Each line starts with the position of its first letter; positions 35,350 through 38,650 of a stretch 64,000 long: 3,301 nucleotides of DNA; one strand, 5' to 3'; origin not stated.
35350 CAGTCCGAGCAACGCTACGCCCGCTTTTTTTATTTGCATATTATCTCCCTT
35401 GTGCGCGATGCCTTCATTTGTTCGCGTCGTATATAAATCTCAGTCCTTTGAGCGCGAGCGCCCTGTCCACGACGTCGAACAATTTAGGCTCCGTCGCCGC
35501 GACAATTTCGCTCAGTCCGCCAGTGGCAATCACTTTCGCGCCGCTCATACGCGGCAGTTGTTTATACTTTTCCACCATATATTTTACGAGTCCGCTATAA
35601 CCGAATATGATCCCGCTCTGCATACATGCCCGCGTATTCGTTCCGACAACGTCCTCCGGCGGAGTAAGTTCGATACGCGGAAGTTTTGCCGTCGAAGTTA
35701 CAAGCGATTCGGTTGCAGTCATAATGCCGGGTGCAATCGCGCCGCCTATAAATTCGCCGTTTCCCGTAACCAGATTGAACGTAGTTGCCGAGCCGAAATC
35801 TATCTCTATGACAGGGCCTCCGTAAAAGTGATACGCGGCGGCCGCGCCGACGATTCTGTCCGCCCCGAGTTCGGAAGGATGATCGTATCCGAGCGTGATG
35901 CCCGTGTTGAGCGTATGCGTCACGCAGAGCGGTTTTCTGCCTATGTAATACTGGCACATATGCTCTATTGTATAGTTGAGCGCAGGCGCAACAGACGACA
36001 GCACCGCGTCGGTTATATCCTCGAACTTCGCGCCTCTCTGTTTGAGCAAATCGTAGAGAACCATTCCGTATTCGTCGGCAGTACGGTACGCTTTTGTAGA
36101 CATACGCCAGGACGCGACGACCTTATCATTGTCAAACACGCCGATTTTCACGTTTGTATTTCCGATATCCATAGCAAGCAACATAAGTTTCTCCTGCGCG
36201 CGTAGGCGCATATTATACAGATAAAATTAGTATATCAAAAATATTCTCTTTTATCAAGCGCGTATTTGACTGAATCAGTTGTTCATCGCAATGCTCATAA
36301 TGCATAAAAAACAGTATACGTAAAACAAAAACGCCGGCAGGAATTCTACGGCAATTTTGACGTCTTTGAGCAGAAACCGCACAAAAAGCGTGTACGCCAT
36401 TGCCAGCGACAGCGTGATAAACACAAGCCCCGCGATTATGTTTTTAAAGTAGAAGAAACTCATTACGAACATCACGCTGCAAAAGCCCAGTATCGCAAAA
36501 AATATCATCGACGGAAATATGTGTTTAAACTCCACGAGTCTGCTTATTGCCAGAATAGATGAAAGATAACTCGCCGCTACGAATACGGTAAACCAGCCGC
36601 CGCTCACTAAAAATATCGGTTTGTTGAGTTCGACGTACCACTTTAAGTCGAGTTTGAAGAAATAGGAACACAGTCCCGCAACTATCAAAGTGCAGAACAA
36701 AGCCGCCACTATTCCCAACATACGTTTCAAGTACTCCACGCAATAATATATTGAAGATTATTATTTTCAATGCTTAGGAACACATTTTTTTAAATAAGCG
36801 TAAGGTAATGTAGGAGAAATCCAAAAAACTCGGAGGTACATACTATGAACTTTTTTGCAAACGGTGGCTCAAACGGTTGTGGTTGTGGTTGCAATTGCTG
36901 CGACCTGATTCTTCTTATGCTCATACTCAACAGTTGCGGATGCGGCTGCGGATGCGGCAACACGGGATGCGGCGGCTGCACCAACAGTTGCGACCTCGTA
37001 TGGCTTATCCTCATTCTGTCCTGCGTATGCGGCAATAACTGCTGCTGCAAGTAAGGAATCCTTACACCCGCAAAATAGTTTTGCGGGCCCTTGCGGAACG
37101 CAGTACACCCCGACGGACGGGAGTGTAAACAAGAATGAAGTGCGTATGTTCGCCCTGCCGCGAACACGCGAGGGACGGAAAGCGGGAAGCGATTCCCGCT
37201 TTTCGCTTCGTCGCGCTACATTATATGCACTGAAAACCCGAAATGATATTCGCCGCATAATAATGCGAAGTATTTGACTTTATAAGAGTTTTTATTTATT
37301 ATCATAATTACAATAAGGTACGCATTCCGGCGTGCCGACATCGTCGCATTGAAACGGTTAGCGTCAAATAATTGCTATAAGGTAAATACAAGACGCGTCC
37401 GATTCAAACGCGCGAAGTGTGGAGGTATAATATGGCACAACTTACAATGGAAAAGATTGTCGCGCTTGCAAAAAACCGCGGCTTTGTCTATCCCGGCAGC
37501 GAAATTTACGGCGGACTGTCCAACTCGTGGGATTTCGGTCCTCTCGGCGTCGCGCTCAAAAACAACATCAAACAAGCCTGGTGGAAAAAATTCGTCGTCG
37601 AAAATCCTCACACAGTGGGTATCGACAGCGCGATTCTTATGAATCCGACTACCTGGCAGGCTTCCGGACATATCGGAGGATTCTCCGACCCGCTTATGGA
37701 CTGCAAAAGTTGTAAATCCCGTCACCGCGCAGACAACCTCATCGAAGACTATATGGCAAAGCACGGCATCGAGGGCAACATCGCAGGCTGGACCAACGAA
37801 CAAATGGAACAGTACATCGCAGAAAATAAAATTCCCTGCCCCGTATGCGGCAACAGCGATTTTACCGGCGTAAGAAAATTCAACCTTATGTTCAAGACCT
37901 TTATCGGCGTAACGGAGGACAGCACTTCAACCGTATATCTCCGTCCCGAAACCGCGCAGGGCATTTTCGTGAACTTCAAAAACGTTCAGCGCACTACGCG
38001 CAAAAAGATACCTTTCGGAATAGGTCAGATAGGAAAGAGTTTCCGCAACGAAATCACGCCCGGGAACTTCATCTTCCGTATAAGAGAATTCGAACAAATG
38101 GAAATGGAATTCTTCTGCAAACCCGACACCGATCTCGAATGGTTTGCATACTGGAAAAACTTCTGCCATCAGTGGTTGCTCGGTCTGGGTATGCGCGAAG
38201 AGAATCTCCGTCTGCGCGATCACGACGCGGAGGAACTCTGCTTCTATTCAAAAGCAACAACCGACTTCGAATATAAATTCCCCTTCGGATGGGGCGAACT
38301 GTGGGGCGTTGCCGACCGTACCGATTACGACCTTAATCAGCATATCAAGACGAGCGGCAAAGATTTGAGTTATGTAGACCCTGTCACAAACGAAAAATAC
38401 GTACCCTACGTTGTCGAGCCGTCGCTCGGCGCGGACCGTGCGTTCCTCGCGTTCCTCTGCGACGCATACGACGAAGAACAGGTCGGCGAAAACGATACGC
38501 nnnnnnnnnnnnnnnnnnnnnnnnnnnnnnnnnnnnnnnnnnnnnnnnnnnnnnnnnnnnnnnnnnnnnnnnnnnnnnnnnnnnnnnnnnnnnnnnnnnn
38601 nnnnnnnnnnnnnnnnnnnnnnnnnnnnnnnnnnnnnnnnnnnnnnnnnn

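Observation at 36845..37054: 69-aa ORF with 17 cysteines and a two-fold CGCGC/hydrophobic repeat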

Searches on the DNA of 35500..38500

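Call 3: search_rna_families(source=window, start=35500, end=38500, threshold=evalue, max_evalue=1, show_alignments=2)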
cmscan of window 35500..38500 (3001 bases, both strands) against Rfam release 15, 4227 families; matches with E-value up to 1: 2.
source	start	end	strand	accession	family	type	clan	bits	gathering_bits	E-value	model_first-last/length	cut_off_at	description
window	37180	37218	-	RF02996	int-alpA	Gene; sRNA;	-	19.9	35.8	0.63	9-49/71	no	int-alpA RNA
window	37279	37373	-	RF02350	psRNA6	Gene; sRNA;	-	14.6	60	0.46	1-333/333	no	Nitrosomonas sRNA psRNA6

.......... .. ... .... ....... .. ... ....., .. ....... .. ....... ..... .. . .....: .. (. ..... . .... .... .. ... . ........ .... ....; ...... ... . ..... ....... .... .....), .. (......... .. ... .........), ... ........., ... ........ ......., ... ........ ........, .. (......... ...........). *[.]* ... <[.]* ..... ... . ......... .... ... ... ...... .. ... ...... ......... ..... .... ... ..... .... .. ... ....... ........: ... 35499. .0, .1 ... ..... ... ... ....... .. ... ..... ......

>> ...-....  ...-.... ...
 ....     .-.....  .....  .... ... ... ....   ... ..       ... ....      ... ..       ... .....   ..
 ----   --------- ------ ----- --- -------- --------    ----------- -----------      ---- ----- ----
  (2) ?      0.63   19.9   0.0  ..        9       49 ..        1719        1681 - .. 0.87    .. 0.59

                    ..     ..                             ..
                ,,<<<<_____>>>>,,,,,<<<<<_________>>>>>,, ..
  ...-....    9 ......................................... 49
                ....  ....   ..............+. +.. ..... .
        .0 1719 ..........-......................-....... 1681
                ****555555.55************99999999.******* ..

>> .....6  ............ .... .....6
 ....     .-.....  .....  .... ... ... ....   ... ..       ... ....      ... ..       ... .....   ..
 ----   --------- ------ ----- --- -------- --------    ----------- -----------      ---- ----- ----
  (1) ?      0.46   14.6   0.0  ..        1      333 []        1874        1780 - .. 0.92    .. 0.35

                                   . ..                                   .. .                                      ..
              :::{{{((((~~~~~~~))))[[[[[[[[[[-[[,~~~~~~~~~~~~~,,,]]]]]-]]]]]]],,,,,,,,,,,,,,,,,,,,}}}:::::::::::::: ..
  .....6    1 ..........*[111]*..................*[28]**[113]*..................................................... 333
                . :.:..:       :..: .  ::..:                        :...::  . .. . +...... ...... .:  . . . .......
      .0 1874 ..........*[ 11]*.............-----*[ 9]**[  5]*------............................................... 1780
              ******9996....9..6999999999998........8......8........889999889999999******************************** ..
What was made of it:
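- Tried and rejected: Rfam scan of 35500-38500 found nothing credible: no T-box before glyQS and no known RNA in the hairpin-rich spacer (call 3).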

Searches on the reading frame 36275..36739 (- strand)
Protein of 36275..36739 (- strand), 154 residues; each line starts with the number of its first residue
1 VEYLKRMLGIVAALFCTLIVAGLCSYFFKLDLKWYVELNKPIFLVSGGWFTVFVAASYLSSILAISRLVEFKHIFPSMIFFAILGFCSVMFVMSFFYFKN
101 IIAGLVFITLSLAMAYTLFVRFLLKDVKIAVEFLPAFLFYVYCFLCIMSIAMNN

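Call 4: search_protein_families(library=pfam, proteins=[window:36275-36739:-], max_evalue=10)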
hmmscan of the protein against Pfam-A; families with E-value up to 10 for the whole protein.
window:36275-36739:- (154 aa): 3 families
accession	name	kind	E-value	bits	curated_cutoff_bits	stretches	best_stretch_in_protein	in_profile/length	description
PF03073.20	TspO_MBR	-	0.00012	22.3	24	1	18-142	6-135/145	TspO/MBR family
PF20664.2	DUF6814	-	1.3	9.7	25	2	1-21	1-21/71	Family of unknown function (DUF6814)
PF01148.25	CTP_transf_1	-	4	7.6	24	1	42-149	17-122/264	Cytidylyltransferase family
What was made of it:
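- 36275..36739 (-): Divergent neighbour: a TspO/MBR-like membrane protein. This is context, not shown to be functionally linked. Pfam PF03073 at E 1.2e-4, below the cutoff (call 4).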

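Call 5: search_protein_families(library=ncbifam, proteins=[window:36275-36739:-], max_evalue=10)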
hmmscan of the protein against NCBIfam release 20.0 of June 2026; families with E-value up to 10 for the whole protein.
window:36275-36739:- (154 aa): 2 families
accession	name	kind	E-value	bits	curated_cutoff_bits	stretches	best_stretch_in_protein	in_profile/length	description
NF047825.1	T-richsensTspOAlph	equivalog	0.00028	21.1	180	1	13-145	8-139/152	tryptophan-rich sensory protein TspO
TIGR02921.1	PEP_integral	hypoth_equivalog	6.1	4.8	200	1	8-130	114-235/922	TIGR02921 family PEP-CTERM protein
